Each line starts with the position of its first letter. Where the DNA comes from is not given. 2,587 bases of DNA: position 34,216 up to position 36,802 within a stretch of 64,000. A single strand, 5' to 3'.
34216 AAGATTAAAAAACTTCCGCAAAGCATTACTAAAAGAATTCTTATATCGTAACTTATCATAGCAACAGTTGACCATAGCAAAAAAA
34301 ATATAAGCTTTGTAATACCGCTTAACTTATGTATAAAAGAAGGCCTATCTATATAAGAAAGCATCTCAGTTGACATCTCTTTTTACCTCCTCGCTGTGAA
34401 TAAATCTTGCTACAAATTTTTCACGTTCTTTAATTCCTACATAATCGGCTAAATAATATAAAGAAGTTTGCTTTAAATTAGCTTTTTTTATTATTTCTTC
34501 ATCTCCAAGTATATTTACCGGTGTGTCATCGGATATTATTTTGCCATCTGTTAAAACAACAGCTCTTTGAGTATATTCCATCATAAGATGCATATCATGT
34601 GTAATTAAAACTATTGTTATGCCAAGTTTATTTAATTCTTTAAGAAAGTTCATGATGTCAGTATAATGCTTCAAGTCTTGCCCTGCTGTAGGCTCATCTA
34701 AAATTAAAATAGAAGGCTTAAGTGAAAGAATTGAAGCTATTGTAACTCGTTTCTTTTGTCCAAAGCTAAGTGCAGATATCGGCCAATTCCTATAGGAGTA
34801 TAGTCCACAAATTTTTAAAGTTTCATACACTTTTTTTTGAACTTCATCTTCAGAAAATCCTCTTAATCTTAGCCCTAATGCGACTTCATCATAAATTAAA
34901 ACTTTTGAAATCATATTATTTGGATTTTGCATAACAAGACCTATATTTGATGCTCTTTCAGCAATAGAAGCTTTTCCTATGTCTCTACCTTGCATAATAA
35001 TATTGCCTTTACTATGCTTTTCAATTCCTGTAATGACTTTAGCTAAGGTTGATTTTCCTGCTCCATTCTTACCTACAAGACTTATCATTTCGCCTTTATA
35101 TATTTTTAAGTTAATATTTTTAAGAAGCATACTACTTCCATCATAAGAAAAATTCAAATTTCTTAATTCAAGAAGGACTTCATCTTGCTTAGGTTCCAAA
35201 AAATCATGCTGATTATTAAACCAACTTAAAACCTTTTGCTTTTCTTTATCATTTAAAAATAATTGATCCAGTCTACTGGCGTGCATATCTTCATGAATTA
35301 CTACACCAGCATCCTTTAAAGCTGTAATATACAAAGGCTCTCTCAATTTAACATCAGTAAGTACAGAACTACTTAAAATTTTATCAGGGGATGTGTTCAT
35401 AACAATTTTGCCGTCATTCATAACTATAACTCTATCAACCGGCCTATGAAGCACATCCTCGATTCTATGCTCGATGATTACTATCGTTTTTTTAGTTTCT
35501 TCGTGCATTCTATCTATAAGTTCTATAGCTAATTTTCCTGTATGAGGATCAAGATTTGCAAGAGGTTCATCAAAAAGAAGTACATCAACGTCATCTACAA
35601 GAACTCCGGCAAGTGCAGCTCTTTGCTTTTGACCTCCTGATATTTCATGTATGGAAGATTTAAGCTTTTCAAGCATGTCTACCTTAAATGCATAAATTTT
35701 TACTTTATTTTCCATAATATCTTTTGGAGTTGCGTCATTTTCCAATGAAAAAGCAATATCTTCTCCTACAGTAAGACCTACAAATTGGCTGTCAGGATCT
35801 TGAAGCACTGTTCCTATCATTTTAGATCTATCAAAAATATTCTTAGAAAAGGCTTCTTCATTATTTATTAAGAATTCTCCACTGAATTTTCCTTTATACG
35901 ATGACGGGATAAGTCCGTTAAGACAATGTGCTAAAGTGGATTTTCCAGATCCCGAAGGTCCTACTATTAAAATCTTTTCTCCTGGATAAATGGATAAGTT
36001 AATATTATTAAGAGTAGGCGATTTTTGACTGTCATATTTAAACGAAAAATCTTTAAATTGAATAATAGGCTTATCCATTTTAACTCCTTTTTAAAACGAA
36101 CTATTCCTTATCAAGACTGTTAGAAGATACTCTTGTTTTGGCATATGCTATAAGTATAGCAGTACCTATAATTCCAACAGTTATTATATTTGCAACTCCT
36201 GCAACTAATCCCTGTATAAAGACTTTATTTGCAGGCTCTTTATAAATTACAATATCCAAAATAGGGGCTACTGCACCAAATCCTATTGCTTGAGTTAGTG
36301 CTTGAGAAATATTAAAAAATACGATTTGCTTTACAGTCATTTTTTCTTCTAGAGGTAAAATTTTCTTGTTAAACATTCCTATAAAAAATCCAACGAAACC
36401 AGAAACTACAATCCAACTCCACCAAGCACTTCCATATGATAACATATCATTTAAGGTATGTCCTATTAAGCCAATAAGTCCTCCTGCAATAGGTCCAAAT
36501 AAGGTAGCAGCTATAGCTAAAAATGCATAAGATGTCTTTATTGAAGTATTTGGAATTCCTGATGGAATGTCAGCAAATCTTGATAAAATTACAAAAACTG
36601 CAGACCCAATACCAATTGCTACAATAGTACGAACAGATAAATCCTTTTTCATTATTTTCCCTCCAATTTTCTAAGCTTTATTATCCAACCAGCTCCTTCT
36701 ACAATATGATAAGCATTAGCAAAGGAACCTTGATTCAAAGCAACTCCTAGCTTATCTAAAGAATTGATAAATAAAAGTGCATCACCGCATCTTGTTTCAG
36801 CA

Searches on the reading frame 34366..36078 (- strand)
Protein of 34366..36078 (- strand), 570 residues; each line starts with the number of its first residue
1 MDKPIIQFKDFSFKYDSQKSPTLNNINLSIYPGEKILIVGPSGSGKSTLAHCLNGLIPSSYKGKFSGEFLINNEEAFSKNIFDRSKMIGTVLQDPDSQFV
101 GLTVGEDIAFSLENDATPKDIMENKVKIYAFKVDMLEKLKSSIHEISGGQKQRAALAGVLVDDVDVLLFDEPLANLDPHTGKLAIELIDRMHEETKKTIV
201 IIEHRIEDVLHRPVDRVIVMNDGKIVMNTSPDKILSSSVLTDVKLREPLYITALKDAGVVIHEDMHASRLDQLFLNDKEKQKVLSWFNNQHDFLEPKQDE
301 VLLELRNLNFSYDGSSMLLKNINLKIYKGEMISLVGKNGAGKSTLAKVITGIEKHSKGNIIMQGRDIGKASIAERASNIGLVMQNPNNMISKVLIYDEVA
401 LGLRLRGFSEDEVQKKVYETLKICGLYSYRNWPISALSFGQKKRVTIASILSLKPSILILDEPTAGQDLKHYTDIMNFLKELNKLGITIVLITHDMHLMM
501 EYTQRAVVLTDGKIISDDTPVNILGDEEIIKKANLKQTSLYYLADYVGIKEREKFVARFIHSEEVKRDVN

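Call 11: search_protein_families(library=pfam, proteins=[window:34366-36078:-], max_evalue=0.01)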
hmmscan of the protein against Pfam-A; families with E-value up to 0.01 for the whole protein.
window:34366-36078:- (570 aa): 33 families (the best 25 are shown)
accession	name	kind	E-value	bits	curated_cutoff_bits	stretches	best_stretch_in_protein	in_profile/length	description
PF00005.33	ABC_tran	-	1.3e-59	201.2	25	2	319-465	1-137/137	ABC transporter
PF12558.13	DUF3744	-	3e-19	69.9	22.5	1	237-310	1-73/73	ATP-binding cassette cobalt transporter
PF13304.12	AAA_21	-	1.3e-16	62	27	2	420-499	221-303/304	AAA domain, putative AbiEii toxin, Type IV TA system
PF02463.25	SMC_N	-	4.7e-10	39.7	40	2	329-504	24-207/220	RecF/RecN/SMC N terminal domain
PF13555.12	AAA_29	-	4e-08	33.3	27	1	31-50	20-39/61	P-loop containing region of AAA domain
PF00004.35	AAA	-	5.1e-07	30.6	21.2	1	333-421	2-88/131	ATPase family associated with various cellular activities (AAA)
PF03193.22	RsgA_GTPase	-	1.5e-06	28.6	30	0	319-363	97-139/174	RsgA GTPase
PF01078.27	Mg_chelatase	-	1.6e-06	28.1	20.3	1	28-60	17-49/207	Magnesium chelatase, subunit ChlI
PF13401.12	AAA_22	-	2.3e-06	28.4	27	0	36-96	8-33/130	AAA domain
PF13476.12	AAA_23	-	6.6e-06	27.3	27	0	36-57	22-43/201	AAA domain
PF13191.12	AAA_16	-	3.1e-05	25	32.6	0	34-60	25-51/167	AAA ATPase domain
PF00503.26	G-alpha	-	3.9e-05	23.4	48.8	0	35-110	23-84/333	G-protein alpha subunit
PF13166.12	AAA_13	-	5.8e-05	22.4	36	0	336-358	23-45/713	AAA domain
PF13481.12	AAA_25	-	6.4e-05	23.1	27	0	8-50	7-50/195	AAA domain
PF05729.18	NACHT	-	8.2e-05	22.9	26.7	0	36-57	3-24/167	NACHT domain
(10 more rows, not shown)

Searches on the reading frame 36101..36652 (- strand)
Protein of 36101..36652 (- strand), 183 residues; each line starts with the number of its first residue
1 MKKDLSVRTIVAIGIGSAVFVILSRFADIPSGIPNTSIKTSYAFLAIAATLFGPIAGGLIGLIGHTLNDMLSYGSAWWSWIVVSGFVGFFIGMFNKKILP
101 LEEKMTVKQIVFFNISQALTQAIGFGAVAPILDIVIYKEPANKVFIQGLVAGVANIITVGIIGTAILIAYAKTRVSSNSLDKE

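Call 11: search_protein_families(library=pfam, proteins=[window:36101-36652:-], max_evalue=0.01)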
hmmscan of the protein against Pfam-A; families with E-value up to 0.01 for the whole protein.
window:36101-36652:- (183 aa): 2 families
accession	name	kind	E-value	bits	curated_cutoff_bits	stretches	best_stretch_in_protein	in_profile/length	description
PF07155.17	ECF-ribofla_trS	-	4.5e-47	160.7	26.7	1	5-172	2-172/172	ECF-type riboflavin transporter, S component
PF12822.12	ECF_trnsprt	-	1.7e-08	35.1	30.7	1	8-167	1-161/169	ECF transporter, substrate-specific component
